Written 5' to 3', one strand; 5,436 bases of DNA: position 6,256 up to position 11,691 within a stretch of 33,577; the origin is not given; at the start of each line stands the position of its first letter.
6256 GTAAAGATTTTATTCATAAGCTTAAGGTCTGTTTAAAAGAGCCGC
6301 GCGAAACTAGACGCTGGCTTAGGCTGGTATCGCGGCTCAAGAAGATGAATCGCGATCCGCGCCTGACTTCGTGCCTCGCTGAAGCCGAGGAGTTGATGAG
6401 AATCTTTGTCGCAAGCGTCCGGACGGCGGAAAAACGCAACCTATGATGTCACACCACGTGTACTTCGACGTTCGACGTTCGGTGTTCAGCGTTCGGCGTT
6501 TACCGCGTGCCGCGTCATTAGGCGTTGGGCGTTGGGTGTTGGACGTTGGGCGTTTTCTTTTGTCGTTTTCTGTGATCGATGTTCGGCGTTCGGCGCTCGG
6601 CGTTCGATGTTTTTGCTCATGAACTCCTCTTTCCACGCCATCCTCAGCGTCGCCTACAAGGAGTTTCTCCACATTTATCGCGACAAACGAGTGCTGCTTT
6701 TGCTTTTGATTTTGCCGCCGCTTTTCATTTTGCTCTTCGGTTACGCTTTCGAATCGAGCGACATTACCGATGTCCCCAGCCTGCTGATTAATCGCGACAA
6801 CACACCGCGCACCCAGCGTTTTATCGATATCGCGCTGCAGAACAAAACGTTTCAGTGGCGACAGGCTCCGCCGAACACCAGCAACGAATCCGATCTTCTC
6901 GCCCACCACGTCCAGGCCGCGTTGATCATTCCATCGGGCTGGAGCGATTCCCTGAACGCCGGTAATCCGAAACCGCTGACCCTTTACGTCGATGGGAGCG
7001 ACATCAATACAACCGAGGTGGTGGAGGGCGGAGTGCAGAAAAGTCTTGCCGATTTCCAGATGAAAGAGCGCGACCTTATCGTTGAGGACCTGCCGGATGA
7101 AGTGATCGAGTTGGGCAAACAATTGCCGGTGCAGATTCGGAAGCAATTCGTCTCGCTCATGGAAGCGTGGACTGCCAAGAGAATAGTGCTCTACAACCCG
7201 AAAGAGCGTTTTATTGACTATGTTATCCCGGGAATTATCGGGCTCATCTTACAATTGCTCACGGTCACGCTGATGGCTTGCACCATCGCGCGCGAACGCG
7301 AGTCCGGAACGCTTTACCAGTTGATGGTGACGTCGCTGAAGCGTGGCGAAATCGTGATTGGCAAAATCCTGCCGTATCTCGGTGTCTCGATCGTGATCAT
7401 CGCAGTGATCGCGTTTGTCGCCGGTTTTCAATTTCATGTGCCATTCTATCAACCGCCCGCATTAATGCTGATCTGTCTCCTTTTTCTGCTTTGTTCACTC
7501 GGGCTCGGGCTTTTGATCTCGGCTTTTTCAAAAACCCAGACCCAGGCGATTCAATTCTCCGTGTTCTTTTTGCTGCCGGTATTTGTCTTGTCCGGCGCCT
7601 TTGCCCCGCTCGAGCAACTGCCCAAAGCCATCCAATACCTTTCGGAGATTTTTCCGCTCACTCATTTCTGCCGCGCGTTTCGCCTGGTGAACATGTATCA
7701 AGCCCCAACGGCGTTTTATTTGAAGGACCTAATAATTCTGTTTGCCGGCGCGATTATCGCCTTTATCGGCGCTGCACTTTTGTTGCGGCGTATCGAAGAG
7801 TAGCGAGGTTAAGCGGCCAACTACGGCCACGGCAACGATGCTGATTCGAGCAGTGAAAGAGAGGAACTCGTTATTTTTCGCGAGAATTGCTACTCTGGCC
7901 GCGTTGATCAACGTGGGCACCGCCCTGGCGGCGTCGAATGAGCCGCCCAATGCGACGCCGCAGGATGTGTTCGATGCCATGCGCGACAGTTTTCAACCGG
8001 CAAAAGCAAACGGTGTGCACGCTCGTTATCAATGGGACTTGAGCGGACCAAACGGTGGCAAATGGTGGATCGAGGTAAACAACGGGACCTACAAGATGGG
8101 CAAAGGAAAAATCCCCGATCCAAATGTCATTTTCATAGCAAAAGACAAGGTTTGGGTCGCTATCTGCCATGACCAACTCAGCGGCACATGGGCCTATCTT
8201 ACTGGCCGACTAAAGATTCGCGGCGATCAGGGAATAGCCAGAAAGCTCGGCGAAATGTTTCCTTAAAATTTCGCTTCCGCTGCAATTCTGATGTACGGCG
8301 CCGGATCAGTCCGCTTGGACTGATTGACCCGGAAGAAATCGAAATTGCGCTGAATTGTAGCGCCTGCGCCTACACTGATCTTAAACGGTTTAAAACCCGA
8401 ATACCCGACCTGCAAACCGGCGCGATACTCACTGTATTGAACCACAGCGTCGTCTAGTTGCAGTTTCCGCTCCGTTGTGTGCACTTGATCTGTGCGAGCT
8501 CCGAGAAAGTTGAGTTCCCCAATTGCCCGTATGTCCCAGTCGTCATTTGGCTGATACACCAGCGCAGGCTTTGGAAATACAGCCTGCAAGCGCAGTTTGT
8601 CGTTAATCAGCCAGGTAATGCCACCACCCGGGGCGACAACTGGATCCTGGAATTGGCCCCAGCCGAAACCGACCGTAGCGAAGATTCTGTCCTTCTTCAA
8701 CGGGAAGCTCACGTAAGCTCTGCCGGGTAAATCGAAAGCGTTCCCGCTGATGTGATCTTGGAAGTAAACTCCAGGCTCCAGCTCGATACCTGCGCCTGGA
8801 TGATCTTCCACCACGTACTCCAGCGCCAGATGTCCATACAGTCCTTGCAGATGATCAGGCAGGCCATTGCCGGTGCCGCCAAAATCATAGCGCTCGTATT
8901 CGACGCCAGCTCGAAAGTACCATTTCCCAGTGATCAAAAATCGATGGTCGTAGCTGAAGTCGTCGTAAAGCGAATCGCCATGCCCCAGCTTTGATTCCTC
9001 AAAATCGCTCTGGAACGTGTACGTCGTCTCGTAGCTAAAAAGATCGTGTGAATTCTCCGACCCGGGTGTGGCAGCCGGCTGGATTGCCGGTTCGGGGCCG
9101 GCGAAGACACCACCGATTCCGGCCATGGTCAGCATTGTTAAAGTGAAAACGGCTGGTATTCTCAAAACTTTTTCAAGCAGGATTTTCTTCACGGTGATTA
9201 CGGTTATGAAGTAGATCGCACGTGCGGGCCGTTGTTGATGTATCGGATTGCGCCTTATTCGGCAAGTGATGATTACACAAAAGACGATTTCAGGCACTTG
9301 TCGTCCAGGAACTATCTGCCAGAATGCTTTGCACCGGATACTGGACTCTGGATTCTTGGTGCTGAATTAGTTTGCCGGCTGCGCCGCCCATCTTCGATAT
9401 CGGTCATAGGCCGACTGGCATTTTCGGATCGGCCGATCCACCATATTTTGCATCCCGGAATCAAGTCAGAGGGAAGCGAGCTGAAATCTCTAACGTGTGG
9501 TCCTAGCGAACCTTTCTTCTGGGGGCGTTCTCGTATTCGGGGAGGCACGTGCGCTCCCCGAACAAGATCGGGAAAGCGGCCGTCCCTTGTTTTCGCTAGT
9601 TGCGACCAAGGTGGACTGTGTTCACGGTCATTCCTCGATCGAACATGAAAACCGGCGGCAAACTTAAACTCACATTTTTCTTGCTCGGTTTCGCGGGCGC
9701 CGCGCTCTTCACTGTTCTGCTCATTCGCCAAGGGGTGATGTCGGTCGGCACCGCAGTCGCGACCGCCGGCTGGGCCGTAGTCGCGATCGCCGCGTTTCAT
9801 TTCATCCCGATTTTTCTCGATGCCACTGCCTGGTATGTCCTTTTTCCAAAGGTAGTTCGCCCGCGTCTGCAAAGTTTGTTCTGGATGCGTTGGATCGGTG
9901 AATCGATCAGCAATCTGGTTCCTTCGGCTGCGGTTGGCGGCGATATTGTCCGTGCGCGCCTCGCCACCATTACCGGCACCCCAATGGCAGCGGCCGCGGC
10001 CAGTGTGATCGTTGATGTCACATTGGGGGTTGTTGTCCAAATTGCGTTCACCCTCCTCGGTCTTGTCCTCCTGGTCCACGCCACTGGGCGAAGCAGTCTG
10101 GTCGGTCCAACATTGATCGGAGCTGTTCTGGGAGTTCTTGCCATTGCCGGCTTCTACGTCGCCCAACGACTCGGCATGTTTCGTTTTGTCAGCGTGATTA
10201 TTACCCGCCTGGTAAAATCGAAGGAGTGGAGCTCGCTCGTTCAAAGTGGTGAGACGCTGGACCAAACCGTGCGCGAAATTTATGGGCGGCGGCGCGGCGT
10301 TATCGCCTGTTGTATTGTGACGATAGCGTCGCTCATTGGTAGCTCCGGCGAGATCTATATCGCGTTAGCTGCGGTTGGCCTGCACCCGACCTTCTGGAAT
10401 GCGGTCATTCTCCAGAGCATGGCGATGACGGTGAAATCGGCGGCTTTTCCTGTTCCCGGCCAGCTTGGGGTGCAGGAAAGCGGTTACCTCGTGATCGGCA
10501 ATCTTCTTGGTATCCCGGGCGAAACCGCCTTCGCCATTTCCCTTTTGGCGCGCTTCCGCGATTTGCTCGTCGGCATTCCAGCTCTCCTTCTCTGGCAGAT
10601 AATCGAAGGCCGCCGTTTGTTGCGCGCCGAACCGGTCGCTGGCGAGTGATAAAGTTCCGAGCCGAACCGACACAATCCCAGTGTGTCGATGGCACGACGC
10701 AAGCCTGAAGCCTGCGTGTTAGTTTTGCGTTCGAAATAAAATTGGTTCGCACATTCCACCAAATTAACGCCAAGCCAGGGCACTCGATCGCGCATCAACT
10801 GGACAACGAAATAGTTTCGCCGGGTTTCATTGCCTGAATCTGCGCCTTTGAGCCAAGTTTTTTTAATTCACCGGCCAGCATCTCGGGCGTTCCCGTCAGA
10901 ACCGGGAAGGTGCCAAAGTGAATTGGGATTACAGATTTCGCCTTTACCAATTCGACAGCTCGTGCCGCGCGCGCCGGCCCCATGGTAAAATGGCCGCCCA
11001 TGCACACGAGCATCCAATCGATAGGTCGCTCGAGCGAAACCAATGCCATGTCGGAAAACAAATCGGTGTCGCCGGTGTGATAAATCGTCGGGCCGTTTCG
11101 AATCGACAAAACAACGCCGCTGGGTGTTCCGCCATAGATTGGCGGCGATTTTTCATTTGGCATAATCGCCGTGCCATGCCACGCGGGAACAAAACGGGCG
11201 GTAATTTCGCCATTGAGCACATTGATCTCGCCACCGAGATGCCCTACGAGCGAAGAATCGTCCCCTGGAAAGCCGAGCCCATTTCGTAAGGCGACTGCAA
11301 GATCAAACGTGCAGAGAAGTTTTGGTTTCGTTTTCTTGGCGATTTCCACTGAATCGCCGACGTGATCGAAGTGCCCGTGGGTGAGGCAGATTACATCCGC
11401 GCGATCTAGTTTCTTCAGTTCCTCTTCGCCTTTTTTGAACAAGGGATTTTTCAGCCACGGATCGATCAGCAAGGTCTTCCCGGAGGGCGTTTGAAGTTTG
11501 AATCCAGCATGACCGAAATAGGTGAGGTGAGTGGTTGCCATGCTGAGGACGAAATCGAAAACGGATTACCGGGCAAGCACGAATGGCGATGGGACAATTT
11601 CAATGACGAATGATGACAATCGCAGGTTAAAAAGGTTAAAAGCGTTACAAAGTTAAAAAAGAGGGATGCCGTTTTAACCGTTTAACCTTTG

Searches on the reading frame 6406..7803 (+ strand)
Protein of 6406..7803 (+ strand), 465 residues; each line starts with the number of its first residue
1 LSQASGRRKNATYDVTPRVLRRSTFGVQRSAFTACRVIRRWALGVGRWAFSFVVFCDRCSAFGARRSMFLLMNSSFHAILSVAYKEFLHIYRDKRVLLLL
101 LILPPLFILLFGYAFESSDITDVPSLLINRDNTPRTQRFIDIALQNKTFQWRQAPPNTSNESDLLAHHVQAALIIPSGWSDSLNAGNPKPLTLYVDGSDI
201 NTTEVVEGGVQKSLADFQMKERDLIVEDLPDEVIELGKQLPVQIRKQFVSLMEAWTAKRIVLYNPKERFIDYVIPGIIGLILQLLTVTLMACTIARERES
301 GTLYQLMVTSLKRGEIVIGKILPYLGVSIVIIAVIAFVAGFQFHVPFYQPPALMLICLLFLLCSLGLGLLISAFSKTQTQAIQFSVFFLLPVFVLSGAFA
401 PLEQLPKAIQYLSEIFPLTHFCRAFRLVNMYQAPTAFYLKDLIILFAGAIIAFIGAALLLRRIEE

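Call 53: search_protein_families(library=pfam, proteins=[window:6406-7803:+], max_evalue=0.001)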
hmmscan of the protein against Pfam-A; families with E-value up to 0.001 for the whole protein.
window:6406-7803:+ (465 aa): 3 families
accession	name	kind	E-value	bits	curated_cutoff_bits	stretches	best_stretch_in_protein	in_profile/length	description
PF12698.13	ABC2_membrane_3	-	8.6e-48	163.6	31.6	1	94-458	1-347/347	ABC-2 family transporter protein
PF01061.29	ABC2_membrane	-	7.7e-30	104.4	26.9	1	271-426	50-207/211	ABC-2 type transporter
PF12679.13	ABC2_membrane_2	-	5.9e-19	68.8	27.2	1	81-408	2-215/283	ABC-2 family transporter protein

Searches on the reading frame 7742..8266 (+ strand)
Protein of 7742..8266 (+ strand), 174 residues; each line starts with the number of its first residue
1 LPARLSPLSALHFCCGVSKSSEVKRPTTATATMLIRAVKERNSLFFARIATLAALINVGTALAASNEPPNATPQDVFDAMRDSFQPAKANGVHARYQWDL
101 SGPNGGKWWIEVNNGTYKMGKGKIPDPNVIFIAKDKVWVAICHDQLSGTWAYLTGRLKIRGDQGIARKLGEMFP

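Call 53: search_protein_families(library=pfam, proteins=[window:7742-8266:+], max_evalue=0.001)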
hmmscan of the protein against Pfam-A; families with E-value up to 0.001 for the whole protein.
window:7742-8266:+ (174 aa): 1 family
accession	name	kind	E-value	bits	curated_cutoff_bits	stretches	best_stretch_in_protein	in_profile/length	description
PF02036.22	SCP2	-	6.9e-14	52.4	21.3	1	85-173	12-100/101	SCP-2 sterol transfer family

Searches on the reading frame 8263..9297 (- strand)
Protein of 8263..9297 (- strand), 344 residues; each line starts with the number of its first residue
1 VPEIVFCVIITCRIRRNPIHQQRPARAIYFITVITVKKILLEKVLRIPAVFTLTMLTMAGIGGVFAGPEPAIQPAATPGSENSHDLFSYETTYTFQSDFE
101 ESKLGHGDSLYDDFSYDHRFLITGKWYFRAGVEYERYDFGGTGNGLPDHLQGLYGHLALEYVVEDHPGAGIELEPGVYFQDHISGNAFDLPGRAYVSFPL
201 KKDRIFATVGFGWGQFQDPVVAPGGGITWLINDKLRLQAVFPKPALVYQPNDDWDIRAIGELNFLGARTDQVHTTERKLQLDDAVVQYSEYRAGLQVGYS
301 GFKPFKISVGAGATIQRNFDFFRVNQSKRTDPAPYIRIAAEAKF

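Call 53: search_protein_families(library=pfam, proteins=[window:8263-9297:-], max_evalue=0.001)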
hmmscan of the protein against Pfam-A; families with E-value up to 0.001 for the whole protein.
window:8263-9297:- (344 aa): 1 family
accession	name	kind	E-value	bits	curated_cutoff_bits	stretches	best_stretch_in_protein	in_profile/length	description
PF19783.5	DUF6268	-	1.8e-06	27.6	22.8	1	215-321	148-249/279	Domain of unknown function (DUF6268)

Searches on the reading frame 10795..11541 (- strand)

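Call 53: search_protein_families(library=pfam, proteins=[window:10795-11541:-], max_evalue=0.001)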
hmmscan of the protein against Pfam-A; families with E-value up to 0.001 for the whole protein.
window:10795-11541:- (248 aa): 3 families
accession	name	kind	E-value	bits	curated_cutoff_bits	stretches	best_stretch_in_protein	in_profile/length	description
PF12706.13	Lactamase_B_2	-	8.7e-21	74.9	27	1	23-209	2-200/200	Beta-lactamase superfamily domain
PF13483.12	Lactamase_B_3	-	2.7e-18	66.9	24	1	6-208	2-160/160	Beta-lactamase superfamily domain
PF00753.33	Lactamase_B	-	1.1e-11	45.5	22.7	1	20-180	14-162/196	Metallo-beta-lactamase superfamily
